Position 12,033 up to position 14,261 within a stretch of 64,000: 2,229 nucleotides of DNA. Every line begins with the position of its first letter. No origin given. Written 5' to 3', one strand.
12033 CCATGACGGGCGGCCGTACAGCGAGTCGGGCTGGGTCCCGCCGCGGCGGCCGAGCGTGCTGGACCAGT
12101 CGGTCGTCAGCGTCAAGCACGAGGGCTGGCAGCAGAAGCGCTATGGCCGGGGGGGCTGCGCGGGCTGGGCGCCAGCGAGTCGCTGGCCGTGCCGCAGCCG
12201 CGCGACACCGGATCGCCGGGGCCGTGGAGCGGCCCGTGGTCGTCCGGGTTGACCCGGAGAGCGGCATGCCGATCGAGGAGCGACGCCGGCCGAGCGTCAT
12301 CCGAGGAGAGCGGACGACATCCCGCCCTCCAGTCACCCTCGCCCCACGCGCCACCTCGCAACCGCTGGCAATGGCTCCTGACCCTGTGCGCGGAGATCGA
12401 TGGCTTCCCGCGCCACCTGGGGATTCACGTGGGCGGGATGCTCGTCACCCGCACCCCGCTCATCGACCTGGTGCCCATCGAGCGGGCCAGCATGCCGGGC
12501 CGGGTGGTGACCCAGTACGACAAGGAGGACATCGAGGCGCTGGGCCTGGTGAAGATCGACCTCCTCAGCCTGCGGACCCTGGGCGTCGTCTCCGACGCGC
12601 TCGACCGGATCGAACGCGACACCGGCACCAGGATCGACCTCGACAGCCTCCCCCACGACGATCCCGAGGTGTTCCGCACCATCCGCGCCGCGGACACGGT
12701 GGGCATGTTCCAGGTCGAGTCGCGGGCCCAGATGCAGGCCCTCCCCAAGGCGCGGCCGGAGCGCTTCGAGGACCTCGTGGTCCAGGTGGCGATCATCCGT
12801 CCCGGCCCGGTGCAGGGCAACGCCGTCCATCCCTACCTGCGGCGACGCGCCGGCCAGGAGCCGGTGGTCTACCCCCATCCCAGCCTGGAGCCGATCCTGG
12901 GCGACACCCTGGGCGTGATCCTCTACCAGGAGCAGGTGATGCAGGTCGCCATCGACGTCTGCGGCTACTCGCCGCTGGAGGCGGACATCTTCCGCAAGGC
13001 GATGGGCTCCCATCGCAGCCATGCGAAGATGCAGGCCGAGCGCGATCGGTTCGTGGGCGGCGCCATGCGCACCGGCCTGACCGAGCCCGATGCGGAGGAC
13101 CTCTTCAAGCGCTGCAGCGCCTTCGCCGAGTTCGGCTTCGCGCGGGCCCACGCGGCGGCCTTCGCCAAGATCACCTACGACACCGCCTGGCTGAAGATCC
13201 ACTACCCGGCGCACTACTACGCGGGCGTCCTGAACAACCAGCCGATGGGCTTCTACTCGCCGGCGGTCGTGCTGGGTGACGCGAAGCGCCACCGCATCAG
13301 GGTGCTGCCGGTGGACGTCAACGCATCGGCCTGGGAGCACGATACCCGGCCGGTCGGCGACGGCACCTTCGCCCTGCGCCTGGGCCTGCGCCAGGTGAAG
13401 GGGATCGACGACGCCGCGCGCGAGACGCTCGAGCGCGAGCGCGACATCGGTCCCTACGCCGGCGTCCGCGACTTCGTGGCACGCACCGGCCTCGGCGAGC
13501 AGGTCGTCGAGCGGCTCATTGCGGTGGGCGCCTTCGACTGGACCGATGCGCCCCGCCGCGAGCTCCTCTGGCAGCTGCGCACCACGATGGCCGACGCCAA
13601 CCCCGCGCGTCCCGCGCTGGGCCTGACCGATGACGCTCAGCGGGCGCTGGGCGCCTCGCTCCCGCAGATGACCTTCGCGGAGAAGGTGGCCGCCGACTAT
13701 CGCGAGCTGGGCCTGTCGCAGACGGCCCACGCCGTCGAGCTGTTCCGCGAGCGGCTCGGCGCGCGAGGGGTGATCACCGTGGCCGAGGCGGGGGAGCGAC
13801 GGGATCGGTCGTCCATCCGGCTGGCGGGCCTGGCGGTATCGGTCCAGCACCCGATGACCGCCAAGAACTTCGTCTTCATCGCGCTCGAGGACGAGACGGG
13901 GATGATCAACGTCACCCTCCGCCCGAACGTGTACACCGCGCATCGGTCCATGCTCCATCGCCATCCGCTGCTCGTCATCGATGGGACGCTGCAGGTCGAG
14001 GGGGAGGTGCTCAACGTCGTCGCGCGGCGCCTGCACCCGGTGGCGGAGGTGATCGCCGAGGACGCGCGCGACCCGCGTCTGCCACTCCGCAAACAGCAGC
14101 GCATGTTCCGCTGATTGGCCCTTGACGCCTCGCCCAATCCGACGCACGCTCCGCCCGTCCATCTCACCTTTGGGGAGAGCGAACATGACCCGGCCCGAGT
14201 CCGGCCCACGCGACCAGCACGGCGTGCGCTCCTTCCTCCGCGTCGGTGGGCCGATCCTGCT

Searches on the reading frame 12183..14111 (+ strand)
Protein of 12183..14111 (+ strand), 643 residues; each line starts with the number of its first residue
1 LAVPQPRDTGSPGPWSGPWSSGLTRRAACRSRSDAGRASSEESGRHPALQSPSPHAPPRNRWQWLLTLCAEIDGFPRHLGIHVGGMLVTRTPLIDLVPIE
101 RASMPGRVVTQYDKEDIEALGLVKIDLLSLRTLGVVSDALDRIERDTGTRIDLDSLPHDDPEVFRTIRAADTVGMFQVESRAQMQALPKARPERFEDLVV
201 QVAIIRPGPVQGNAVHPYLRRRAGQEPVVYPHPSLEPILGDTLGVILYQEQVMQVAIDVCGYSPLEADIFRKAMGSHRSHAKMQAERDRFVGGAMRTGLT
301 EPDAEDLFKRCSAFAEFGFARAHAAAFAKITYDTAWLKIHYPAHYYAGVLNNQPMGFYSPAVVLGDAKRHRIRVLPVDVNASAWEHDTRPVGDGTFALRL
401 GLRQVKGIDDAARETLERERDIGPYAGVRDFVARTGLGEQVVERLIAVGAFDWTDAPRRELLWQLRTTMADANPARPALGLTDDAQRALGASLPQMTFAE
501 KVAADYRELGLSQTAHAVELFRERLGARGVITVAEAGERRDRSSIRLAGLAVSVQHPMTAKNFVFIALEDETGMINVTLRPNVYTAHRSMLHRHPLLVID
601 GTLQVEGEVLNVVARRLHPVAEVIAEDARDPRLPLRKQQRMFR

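Call 36: search_protein_families(library=ncbifam, proteins=[window:12183-14111:+], max_evalue=0.01)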
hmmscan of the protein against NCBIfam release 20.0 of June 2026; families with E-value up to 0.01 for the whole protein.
window:12183-14111:+ (643 aa): 14 families
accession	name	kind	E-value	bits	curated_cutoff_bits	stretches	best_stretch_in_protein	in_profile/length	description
NF004225.0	PRK05672.1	subfamily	2.7e-194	648.2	939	1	63-625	480-1037/1047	error-prone DNA polymerase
NF004226.0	PRK05673.1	equivalog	1.4e-126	423.9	1002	1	64-639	495-1081/1146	DNA polymerase III subunit alpha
TIGR00594.1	polc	superfamily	6.4e-110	368.8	434.35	1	65-578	493-1020/1022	DNA polymerase III subunit alpha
NF005298.0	PRK06826.1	equivalog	1.6e-107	360.6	1260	1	62-621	488-1073/1151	DNA polymerase III subunit alpha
NF005377.0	PRK06920.1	equivalog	1.1e-88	298.3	1806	1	66-632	477-1036/1108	DNA polymerase III subunit alpha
NF005617.0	PRK07374.1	equivalog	1.4e-85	288.1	1653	1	66-610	508-1070/1170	DNA polymerase III subunit alpha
NF005582.0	PRK07279.1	equivalog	3.8e-78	263.6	1279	1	61-620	427-964/1033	DNA polymerase III subunit alpha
NF005516.0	PRK07135.1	equivalog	1.2e-64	219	1084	1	62-451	423-809/974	DNA polymerase III DnaE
NF004550.0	PRK05898.1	equivalog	3.3e-64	217.5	1182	1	66-458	425-813/971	DNA polymerase III subunit alpha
NF007079.0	PRK09532.1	equivalog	3e-51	174.6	1525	1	64-321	505-778/876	DNA polymerase III subunit alpha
NF005616.0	PRK07373.1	equivalog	8.2e-18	64.2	646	1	315-470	34-188/449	DNA polymerase III subunit alpha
TIGR01405.1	polC_Gram_pos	equivalog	1.4e-06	26.3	1043.45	1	316-351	1034-1069/1211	DNA polymerase III subunit alpha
NF003118.0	PRK04036.1-3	equivalog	1.6e-05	24.1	445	1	503-610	97-203/481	DNA-directed DNA polymerase II small subunit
NF001688.0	PRK00448.1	equivalog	0.00048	17.8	873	0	319-348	1271-1300/1445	PolC-type DNA polymerase III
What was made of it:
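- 10244..14114 (+): dnaE2 (error-prone DNA polymerase), also fragmented by frameshifts in its first 2 kb. The C-terminal 643 aa score 648 bits against NCBIfam 'error-prone DNA polymerase' (call 36).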

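Call 37: search_protein_families(library=pfam, proteins=[window:12183-14111:+], max_evalue=0.01)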
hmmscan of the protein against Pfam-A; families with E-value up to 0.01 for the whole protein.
window:12183-14111:+ (643 aa): 4 families
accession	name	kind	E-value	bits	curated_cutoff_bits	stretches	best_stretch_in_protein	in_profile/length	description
PF17657.6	DNA_pol3_finger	-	1.7e-56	190.6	22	1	132-297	1-165/166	Bacterial DNA polymerase III alpha subunit finger domain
PF14579.12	HHH_6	-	2.7e-19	69.6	25.6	1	372-461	2-90/90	Helix-hairpin-helix motif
PF07733.18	DNA_pol3_alpha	-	1.7e-17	64.4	23.9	1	61-128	192-259/260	Bacterial DNA polymerase III alpha NTPase domain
PF01336.31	tRNA_anti-codon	-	4.3e-05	23.8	27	1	546-619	2-74/75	OB-fold nucleic acid binding domain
